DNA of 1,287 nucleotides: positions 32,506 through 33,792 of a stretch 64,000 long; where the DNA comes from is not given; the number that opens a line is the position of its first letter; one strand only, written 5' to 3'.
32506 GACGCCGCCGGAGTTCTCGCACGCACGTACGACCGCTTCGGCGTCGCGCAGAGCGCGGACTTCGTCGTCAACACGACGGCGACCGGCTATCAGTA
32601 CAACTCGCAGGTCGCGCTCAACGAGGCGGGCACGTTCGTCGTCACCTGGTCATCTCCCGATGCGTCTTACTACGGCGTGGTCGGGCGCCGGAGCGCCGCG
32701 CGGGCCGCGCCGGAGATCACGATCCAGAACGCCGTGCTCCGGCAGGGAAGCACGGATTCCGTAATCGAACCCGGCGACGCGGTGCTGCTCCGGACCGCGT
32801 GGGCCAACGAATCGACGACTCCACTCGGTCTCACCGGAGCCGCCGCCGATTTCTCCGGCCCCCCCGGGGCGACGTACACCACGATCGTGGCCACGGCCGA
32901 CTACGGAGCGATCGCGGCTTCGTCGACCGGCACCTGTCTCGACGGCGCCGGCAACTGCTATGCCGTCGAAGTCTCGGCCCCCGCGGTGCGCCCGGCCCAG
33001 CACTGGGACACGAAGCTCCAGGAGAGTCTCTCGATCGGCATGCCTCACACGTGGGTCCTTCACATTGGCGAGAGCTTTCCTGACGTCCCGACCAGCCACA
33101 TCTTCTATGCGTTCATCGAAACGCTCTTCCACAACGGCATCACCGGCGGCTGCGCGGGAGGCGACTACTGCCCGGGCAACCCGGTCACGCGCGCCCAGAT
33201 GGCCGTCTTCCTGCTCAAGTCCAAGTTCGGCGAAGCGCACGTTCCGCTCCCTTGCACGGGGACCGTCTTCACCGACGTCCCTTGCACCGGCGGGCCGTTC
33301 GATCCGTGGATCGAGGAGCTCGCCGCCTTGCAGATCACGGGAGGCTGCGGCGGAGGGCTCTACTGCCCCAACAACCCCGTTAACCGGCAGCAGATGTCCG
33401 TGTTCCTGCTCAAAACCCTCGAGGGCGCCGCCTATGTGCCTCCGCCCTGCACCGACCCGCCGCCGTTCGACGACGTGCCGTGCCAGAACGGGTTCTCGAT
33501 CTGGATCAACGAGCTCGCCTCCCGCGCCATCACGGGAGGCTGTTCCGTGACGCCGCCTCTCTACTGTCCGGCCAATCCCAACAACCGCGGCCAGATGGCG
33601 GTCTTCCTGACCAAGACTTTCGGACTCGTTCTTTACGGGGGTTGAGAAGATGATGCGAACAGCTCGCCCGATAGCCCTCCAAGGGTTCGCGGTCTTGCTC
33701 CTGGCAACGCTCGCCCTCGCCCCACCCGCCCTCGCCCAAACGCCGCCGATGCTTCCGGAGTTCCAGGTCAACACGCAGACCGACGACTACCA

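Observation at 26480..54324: A cysteine-containing SLH-like triple-repeat cassette is shared by nine secreted proteins with unrelated N-terminal domains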

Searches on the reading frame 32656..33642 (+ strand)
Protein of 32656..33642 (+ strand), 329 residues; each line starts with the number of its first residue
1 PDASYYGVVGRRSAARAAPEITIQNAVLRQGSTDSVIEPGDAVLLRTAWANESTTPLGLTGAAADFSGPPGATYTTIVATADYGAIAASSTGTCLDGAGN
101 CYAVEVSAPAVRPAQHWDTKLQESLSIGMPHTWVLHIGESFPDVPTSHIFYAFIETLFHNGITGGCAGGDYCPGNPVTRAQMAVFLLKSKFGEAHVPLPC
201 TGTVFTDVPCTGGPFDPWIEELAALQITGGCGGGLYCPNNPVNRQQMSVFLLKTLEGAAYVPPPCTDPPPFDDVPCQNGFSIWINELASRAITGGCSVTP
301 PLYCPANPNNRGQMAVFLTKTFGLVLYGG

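Call 18: find_related_loci(query=A1, collection=genome_contigs, flank=3000)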
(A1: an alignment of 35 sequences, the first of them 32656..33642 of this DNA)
Query A1 (329 aa) in genome_contigs; peptide patterns used: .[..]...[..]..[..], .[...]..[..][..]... (x = any residue, [..] = any of these).
595 stretches matched a pattern (row limit reached: there are more); 578 encode a relative of the query (tblastn E <= 1e-3); the best 80 are kept; 80 distinct loci.
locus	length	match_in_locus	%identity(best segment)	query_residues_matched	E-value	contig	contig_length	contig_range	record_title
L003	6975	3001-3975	70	2-329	2e-141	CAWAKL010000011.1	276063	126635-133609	MAG: uncultured Acidobacteriota bacterium isolate MFD02360.bin.3.432 genome assembly, contig: contig_54058, whole genome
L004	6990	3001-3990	66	4-329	9e-142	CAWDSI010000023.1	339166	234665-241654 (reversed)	MAG: uncultured Acidobacteriota bacterium isolate MFD00392.bin.2.245 genome assembly, contig: contig_4195, whole genome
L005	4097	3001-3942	62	5-329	1e-131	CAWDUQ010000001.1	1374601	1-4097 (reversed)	MAG: uncultured Acidobacteriota bacterium isolate MFD05442.bin.1.363 genome assembly, contig: contig_1073, whole genome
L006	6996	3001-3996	67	2-329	4e-124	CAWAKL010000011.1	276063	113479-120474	MAG: uncultured Acidobacteriota bacterium isolate MFD02360.bin.3.432 genome assembly, contig: contig_54058, whole genome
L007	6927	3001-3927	62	10-328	2e-122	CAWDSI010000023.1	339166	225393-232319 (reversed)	MAG: uncultured Acidobacteriota bacterium isolate MFD00392.bin.2.245 genome assembly, contig: contig_4195, whole genome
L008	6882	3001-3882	62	34-328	8e-114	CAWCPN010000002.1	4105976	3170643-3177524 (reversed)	MAG: uncultured Acidobacteriota bacterium isolate MFD04944.bin.1.75 genome assembly, contig: contig_2100, whole genome s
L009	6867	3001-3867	59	34-327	2e-106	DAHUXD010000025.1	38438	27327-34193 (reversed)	MAG TPA_asm: Acidobacteria bacterium isolate clean263 k141_710265, whole genome shotgun sequence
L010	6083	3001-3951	54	9-328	4e-106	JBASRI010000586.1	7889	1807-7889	MAG: Thermoanaerobaculia bacterium isolate MFD13520_ilm_asm_bin14 k127_86413, whole genome shotgun sequence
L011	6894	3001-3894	59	34-328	5e-103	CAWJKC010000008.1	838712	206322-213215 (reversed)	MAG: uncultured Acidobacteriota bacterium isolate MFD05513.bin.2.40 genome assembly, contig: contig_4138, whole genome s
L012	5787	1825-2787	52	2-328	5e-103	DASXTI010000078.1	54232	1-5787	MAG TPA_asm: Thermoanaerobaculia bacterium isolate SMAG_U4688 k141_888689, whole genome shotgun sequence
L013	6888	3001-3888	56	34-328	2e-101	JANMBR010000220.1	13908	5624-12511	MAG: Acidobacteriota bacterium isolate OTE_1_metabat_297 OTE_1_k141_1937430, whole genome shotgun sequence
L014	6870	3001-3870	55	34-327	2e-101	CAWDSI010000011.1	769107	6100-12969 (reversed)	MAG: uncultured Acidobacteriota bacterium isolate MFD00392.bin.2.245 genome assembly, contig: contig_2415, whole genome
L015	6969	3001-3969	50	1-327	2e-98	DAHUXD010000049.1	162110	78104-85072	MAG TPA_asm: Acidobacteria bacterium isolate clean263 k141_81729, whole genome shotgun sequence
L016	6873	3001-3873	54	34-328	4e-96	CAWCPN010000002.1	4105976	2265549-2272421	MAG: uncultured Acidobacteriota bacterium isolate MFD04944.bin.1.75 genome assembly, contig: contig_2100, whole genome s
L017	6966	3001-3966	51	4-328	8e-96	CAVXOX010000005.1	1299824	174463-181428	MAG: uncultured Acidobacteriota bacterium isolate MFD00822.bin.1.216 genome assembly, contig: contig_35723, whole genome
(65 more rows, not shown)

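Call 20: predict_structure(alignment_id=A1)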
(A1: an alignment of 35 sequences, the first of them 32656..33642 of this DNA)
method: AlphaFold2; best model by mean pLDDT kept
length: 329 residues; sequences in the alignment: 35
mean_pLDDT: 87.2   pTM: 0.81
mean pLDDT of the five models: 87.2, 86.5, 85.4, 85.2, 85.1
residues with pLDDT >= 90: 244; 70-90: 47; 50-70: 8; < 50: 30
segments of 3 or more residues with pLDDT < 50: 1-15, 20-33
pLDDT, mean of each block of 10 residues (from residue 1): 27 43 34 67 88 93 96 96 93 84 93 89 93 90 93 92 89 97 97 95 96 94 97 96 98 98 95 95 97 94 97 95 76
secondary structure, 60 per line:
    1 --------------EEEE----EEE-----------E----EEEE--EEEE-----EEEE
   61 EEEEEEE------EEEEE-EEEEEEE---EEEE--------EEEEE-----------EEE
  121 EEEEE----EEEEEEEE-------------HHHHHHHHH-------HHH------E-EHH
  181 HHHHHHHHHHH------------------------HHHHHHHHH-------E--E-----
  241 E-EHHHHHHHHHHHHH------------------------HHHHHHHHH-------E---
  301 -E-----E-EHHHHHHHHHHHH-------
elements in order: E15-18 E23-25 E42-45 E48-51 E57-67 E74-78 E80-86 E90-93 E102-106 E118-125 E130-137 H151-159 H179-191 H216-224 H244-256 H281-289 H311-322

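Call 22: search_solved_structures(query=A1, max_evalue=1, show_alignments=3)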
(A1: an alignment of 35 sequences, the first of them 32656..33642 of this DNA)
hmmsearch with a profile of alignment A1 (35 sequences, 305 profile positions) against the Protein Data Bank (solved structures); distinct sequences matched with E-value up to 1: 8.
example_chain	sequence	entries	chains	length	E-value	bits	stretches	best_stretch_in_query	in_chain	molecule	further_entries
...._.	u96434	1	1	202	7.1e-12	48.5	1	112-297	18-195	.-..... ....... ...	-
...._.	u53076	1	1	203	1.3e-10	44.4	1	116-297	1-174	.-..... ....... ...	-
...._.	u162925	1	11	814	1.9e-10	43.8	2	119-270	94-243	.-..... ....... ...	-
4aq1_C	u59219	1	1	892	4.9e-08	35.9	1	118-300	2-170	SBSB PROTEIN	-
4aq1_A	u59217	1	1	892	4.9e-08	35.9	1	118-300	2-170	SBSB PROTEIN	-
8bym_A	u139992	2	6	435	0.0023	20.6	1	108-171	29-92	S-layer homology domain-containing protein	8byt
8bz2_A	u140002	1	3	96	0.0024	20.5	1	119-172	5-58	S-layer homology domain-containing protein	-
8bys_A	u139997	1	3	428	0.011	18.3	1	116-170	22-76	S-layer homology domain-containing protein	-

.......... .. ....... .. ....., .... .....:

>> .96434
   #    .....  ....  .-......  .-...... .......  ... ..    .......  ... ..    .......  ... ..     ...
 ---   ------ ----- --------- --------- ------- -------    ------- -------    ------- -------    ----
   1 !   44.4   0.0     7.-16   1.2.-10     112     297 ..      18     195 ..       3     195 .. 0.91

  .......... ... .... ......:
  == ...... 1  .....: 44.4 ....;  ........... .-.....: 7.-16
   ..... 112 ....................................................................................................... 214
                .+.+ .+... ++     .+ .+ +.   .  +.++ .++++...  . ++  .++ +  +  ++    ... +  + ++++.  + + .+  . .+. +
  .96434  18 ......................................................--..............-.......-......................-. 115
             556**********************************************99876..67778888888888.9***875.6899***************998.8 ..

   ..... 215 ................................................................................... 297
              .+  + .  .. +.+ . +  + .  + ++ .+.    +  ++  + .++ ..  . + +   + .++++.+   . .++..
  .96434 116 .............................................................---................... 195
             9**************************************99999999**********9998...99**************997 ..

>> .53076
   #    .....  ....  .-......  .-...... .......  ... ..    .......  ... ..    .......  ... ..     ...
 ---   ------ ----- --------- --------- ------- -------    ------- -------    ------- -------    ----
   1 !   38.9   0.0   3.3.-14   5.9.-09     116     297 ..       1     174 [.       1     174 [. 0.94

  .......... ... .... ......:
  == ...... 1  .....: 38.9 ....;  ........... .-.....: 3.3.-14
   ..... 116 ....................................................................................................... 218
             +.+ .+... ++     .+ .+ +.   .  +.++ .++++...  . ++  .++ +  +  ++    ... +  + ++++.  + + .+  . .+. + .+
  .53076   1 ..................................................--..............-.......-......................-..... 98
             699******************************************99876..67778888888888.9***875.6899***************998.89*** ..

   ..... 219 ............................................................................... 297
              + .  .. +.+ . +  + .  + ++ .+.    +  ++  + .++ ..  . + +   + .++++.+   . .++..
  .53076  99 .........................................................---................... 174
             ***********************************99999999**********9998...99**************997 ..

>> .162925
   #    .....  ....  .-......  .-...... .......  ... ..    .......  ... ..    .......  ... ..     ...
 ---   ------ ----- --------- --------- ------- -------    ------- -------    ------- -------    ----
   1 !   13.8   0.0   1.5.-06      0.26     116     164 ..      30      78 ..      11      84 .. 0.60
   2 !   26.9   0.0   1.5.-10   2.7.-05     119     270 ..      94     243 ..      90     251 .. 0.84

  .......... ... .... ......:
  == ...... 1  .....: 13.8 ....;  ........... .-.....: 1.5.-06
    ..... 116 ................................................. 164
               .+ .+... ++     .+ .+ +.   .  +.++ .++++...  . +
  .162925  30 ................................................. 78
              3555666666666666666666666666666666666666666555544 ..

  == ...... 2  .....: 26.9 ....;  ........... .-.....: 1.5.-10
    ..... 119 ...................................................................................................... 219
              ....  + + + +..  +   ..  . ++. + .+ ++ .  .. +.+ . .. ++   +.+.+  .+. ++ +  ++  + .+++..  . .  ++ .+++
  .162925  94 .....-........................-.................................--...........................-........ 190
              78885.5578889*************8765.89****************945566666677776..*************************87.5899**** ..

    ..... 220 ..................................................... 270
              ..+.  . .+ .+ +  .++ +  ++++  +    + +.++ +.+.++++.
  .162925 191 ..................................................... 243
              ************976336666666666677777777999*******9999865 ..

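Call 23: fold_search(model_id=the predicted structure, library=pdb)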
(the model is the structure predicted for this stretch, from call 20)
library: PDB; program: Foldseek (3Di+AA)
matches with E <= 10: 1482; with E <= 0.001: 16
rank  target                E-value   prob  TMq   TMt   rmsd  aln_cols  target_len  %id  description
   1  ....                  1.3e-08  1.00  0.47  0.82   2.9       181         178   24  The structure of the SLH domain from B. anthracis surface array protein at 1.8A (released 2011-04-27)
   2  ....                  1.2e-06  1.00  0.42  0.80   3.9       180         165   21  Crystal structure of the SLH domain of Sap from Bacillus anthracis in complex with a pyruvylated SCWP unit (released 2018-03-21)
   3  6cwc_A                1.1e-05  1.00  0.36  0.69   5.5       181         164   16  Crystal structure of SpaA-SLH (released 2018-08-15)
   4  7sv4                  1.7e-05  1.00  0.37  0.68   5.4       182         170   16  Crystal structure of SpaA-SLH in complex with 4,6-Pyr-beta-D-ManNAc-(1->4)-beta-D-GlcNAc-(1->3)-4,6-Pyr-beta-D-ManNAcOMe (released 2022-03-09)
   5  6cwr                  1.8e-05  1.00  0.39  0.74   4.6       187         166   14  Crystal structure of SpaA-SLH/G46A/G109A in complex with 4,6-Pyr-beta-D-ManNAcOMe (released 2018-08-15)
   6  6cwc_B                1.9e-05  1.00  0.37  0.70   5.5       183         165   16  Crystal structure of SpaA-SLH (released 2018-08-15)
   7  6cwf_A                2.4e-05  1.00  0.39  0.74   4.8       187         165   16  Crystal structure of SpaA-SLH in complex with 4,6-Pyr-beta-D-ManNAcOMe (released 2018-08-15)
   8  7sv3                  2.4e-05  1.00  0.38  0.70   4.8       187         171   16  Crystal structure of SpaA-SLH in complex with 4,6-Pyr-beta-D-ManNAc-(1->4)-beta-D-GlcNAcOMe (released 2022-03-09)
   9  7sv5_A                2.7e-05  1.00  0.39  0.74   4.9       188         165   15  Crystal structure of SpaA-SLH/G109A in complex with 4,6-Pyr-beta-D-ManNAc-(1->4)-beta-D-GlcNAcOMe (released 2022-03-09)
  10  6cwh_C                4.1e-05  1.00  0.37  0.70   5.6       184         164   16  Crystal structure of SpaA-SLH in complex with 4,6-Pyr-beta-D-ManNAcOMe (P1) (released 2018-08-15)
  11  7sv6                  5.8e-05  1.00  0.39  0.74   5.1       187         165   14  Crystal structure of SpaA-SLH/G46A/G109A in complex with 4,6-Pyr-beta-D-ManNAc-(1->4)-beta-D-GlcNAcOMe (released 2022-03-09)
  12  6cwn                  6.5e-05  1.00  0.37  0.70   5.1       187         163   15  Crystal structure of SpaA-SLH/G109A in complex with 4,6-Pyr-beta-D-ManNAcOMe (released 2018-08-15)
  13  7sv5_B                7.3e-05  1.00  0.39  0.74   4.6       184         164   15  Crystal structure of SpaA-SLH/G109A in complex with 4,6-Pyr-beta-D-ManNAc-(1->4)-beta-D-GlcNAcOMe (released 2022-03-09)
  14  6cwm                  7.3e-05  1.00  0.37  0.67   5.5       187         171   16  Crystal structure of SpaA-SLH/G109A (released 2018-08-15)
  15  9qk2_B                3.9e-04  0.77  0.20  0.12  33.5       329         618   10  Structure of the Complement classical and lectin pathway C3 convertase in complex with substrate C3 (released 2025-12-24)
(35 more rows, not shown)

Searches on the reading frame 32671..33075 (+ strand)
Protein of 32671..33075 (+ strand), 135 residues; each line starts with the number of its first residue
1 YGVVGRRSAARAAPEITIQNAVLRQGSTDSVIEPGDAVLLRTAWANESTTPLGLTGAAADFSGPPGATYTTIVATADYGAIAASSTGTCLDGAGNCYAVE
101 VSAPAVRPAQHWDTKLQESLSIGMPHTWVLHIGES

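Call 40: find_homologous_proteins(query=A2)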
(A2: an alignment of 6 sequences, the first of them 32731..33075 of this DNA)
Query A2 (6 sequences) (115 aa, profile of the alignment): 18 proteins with E <= 0.001 among 5987 candidates.
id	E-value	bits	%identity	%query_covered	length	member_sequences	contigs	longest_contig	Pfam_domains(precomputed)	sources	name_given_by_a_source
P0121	3.0e-37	145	48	95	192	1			-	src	-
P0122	7.1e-34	134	41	97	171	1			-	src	-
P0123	2.5e-32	129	41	93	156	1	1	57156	-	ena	-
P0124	4.4e-32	128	41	95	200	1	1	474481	-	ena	-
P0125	1.2e-31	127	48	93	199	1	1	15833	-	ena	-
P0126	8.5e-31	124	41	95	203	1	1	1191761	PF00395.26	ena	-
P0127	1.0e-28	118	44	91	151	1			-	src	-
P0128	3.7e-25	106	41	78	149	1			-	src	-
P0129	1.6e-24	104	41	90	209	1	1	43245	-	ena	-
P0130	3.0e-24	103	45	93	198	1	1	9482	-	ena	-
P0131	6.6e-23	99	40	78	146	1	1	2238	-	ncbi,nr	ncbi:MAG TPA: hypothetical protein VLH41_01345, partial [Thermoanaerobaculia bacterium]|nr:hypotheti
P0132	1.5e-22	98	39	90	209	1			PF00395.26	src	-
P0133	1.8e-17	81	42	60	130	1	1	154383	-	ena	-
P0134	2.2e-16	78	40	63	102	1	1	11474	-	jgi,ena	jgi:hypothetical protein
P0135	1.1e-12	66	69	37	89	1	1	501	-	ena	-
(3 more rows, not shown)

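Call 54: search_protein_families(library=pfam, proteins=[window:32671-33075:+], max_evalue=10)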
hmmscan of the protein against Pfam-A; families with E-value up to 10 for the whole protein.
window:32671-33075:+ (135 aa): 2 families
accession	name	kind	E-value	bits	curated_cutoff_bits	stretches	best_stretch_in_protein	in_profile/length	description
PF04199.19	Cyclase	-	0.026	15.2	23.1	1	18-70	74-120/142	Putative cyclase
PF06911.18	Senescence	-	0.12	12.7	24.6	1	67-106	134-173/184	Senescence domain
